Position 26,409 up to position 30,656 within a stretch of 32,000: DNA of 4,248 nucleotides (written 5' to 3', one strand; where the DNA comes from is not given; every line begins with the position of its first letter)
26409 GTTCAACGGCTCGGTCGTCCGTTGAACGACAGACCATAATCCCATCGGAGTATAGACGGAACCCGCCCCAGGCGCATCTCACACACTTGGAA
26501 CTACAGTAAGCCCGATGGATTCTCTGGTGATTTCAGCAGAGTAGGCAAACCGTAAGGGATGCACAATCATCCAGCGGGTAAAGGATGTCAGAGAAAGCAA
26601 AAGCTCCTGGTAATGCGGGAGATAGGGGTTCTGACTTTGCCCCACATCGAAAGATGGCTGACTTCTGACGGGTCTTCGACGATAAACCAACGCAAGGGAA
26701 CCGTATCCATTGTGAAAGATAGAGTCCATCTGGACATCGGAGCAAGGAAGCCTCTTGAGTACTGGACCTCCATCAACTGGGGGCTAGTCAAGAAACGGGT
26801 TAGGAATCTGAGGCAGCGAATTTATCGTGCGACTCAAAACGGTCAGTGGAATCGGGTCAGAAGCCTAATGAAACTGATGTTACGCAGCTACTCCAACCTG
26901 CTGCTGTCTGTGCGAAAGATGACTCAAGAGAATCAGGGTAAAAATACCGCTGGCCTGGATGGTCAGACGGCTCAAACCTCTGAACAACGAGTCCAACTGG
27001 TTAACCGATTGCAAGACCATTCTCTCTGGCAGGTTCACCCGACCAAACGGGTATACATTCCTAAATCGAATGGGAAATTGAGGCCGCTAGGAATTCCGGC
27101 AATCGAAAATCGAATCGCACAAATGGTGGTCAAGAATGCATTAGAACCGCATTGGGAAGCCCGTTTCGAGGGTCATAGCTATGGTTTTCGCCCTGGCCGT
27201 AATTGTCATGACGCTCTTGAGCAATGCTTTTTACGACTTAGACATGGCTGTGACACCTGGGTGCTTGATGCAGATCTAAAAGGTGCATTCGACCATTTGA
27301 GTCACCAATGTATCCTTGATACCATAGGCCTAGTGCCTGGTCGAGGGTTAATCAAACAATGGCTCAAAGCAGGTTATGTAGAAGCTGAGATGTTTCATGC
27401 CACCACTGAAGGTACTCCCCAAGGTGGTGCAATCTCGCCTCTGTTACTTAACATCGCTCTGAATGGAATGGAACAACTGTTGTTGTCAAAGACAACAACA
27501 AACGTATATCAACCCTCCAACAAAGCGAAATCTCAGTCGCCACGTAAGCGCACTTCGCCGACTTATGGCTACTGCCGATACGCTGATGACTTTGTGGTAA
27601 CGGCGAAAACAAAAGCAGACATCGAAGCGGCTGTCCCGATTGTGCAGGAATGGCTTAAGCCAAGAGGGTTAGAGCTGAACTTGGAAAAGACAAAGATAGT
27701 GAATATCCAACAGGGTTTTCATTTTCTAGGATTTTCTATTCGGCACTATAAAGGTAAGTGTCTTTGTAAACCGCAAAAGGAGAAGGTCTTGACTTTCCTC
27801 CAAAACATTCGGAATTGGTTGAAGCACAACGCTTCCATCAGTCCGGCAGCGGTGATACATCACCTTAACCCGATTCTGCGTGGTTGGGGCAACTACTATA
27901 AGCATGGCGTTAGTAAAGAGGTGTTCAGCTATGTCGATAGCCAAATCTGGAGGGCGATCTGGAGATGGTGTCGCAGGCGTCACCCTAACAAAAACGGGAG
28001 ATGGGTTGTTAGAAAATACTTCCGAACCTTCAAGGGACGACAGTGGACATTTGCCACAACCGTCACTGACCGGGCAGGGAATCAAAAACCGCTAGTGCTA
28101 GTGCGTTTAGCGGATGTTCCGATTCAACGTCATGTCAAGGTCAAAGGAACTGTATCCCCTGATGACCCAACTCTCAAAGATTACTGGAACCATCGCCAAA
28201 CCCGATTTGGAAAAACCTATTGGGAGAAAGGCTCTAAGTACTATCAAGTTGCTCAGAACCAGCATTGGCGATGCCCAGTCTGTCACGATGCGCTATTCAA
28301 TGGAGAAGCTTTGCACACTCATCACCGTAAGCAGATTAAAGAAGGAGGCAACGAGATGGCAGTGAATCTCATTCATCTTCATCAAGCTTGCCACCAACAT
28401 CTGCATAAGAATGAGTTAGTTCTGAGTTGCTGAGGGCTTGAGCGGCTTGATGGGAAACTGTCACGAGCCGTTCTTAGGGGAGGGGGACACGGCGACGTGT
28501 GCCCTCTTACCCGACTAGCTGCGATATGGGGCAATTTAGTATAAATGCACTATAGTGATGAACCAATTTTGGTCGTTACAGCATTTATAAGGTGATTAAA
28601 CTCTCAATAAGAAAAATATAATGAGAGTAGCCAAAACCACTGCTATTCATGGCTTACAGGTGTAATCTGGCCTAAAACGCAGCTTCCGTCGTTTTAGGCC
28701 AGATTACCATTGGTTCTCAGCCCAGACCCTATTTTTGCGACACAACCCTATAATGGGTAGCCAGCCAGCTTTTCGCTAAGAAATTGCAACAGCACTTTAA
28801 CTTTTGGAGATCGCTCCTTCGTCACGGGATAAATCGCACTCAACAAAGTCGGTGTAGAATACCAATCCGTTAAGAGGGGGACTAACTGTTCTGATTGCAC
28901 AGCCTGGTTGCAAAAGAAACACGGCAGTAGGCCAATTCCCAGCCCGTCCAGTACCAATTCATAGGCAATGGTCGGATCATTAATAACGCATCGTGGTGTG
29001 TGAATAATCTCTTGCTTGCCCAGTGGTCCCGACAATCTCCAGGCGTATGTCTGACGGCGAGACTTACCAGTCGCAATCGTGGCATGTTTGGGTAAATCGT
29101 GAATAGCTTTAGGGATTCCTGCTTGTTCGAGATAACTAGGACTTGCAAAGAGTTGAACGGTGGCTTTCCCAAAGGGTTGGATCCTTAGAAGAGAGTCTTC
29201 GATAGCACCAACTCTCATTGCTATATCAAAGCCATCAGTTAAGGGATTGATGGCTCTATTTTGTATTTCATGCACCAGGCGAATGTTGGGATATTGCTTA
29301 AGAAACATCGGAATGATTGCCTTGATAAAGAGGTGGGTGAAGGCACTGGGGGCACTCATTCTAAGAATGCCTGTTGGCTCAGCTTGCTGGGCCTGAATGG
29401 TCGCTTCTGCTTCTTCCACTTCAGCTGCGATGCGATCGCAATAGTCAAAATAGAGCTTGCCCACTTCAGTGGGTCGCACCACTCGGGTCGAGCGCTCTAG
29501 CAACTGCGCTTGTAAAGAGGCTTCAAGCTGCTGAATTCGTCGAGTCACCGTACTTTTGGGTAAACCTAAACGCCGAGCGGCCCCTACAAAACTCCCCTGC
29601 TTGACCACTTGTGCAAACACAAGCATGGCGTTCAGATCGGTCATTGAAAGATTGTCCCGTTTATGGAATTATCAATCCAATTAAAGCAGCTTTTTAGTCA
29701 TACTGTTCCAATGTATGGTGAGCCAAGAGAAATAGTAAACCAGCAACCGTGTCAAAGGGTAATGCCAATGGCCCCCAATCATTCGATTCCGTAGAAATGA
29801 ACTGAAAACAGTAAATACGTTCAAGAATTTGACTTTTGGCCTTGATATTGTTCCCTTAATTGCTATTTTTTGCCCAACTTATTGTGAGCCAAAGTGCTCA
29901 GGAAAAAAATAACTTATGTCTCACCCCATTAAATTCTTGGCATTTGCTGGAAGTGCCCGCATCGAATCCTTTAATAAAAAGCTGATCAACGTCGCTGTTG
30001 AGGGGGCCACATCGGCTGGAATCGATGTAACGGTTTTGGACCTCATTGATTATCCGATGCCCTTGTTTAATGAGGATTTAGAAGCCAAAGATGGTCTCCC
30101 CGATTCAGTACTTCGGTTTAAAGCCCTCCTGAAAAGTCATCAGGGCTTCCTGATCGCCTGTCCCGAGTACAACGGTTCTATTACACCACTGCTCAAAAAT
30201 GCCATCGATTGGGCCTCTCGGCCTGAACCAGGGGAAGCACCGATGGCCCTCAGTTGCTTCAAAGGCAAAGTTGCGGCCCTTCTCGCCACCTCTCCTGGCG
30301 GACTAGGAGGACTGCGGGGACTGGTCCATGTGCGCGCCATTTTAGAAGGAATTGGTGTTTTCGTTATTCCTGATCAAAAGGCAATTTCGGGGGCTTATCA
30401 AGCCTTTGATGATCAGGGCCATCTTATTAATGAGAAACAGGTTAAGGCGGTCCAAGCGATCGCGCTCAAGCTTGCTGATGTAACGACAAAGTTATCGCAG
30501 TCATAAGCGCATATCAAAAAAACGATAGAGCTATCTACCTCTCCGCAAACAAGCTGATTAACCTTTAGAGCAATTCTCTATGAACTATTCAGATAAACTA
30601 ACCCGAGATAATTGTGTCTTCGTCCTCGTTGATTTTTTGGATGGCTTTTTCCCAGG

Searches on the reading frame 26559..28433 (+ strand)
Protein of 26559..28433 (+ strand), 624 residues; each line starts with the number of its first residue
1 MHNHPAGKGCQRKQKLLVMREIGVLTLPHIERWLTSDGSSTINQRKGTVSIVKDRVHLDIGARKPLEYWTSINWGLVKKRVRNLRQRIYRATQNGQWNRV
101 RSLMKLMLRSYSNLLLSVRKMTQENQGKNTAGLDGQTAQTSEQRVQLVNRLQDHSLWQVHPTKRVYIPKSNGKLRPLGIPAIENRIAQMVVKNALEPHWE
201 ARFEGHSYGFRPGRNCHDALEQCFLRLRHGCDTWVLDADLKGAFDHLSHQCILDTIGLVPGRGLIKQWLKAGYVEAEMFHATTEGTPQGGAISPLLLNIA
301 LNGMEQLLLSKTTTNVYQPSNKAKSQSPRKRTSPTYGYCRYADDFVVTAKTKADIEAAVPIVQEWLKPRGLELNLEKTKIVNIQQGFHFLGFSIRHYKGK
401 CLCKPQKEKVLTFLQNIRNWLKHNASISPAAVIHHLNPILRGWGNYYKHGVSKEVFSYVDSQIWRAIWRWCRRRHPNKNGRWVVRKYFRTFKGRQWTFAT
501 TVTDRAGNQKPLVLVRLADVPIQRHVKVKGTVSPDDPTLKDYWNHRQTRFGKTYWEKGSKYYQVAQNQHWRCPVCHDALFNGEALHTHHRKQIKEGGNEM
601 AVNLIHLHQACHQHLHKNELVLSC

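Call 11: search_protein_families(library=pfam, proteins=[window:26559-28433:+], max_evalue=0.01)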
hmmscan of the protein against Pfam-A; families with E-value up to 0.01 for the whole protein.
window:26559-28433:+ (624 aa): 4 families
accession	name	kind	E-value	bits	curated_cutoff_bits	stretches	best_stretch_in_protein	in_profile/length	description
PF00078.32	RVT_1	-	8.9e-42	143.6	29.6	1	167-394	1-205/205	Reverse transcriptase (RNA-dependent DNA polymerase)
PF13655.11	RVT_N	-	5.6e-29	100.7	28.1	1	69-151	1-83/83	N-terminal domain of reverse transcriptase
PF08388.16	GIIM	-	2.3e-25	88.8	23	1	412-488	3-80/80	Group II intron, maturase-specific domain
PF01844.29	HNH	-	0.0011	19.6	21.4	1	572-617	1-46/47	HNH endonuclease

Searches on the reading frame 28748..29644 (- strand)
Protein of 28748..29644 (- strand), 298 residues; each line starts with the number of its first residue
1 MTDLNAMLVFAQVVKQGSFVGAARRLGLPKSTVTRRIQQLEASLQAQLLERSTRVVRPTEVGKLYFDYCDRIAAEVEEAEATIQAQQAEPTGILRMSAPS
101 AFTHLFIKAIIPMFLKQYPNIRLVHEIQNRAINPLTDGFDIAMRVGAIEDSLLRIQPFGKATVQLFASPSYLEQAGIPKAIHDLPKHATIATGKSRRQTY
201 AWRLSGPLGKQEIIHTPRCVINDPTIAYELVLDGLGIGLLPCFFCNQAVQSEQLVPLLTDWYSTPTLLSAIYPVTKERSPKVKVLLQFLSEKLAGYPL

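Call 11: search_protein_families(library=pfam, proteins=[window:28748-29644:-], max_evalue=0.01)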
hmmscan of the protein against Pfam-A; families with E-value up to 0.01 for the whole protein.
window:28748-29644:- (298 aa): 7 families
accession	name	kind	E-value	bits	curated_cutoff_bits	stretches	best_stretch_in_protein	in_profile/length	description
PF03466.25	LysR_substrate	-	1.2e-30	106.9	28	1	88-293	2-208/209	LysR substrate binding domain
PF00126.33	HTH_1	-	6.7e-19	68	26.6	1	4-62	1-59/60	Bacterial regulatory helix-turn-helix protein, lysR family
PF25213.1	HVO_A0261_N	-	0.0017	18.6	35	1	24-80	32-85/86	HVO_A0261 N-terminal domain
PF09339.16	HTH_IclR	-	0.0032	17.7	22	1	22-41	24-43/52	IclR helix-turn-helix domain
PF13412.12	HTH_24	-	0.0036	17.3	21.9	1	23-42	24-43/48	Winged helix-turn-helix DNA-binding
PF13556.12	HTH_30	-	0.0048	17.1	27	1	16-55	12-51/59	PucR C-terminal helix-turn-helix domain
PF13542.12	HTH_Tnp_ISL3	-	0.0083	16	27.4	0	9-39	20-49/51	Helix-turn-helix domain of transposase family ISL3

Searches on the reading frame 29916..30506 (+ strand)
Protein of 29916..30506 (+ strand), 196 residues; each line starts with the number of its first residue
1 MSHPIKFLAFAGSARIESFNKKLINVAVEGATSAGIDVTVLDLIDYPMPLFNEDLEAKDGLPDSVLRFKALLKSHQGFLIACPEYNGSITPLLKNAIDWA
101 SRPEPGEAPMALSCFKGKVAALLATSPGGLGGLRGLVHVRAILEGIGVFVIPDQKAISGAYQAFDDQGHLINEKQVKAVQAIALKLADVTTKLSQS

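Call 11: search_protein_families(library=pfam, proteins=[window:29916-30506:+], max_evalue=0.01)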
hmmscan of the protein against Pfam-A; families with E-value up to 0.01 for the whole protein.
window:29916-30506:+ (196 aa): 2 families
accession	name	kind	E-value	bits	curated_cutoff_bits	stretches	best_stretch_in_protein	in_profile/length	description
PF03358.20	FMN_red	-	1.4e-38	132.3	24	1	6-160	2-150/152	NADPH-dependent FMN reductase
PF02525.22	Flavodoxin_2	-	2.8e-09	37.4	27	1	8-104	4-107/198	Flavodoxin-like fold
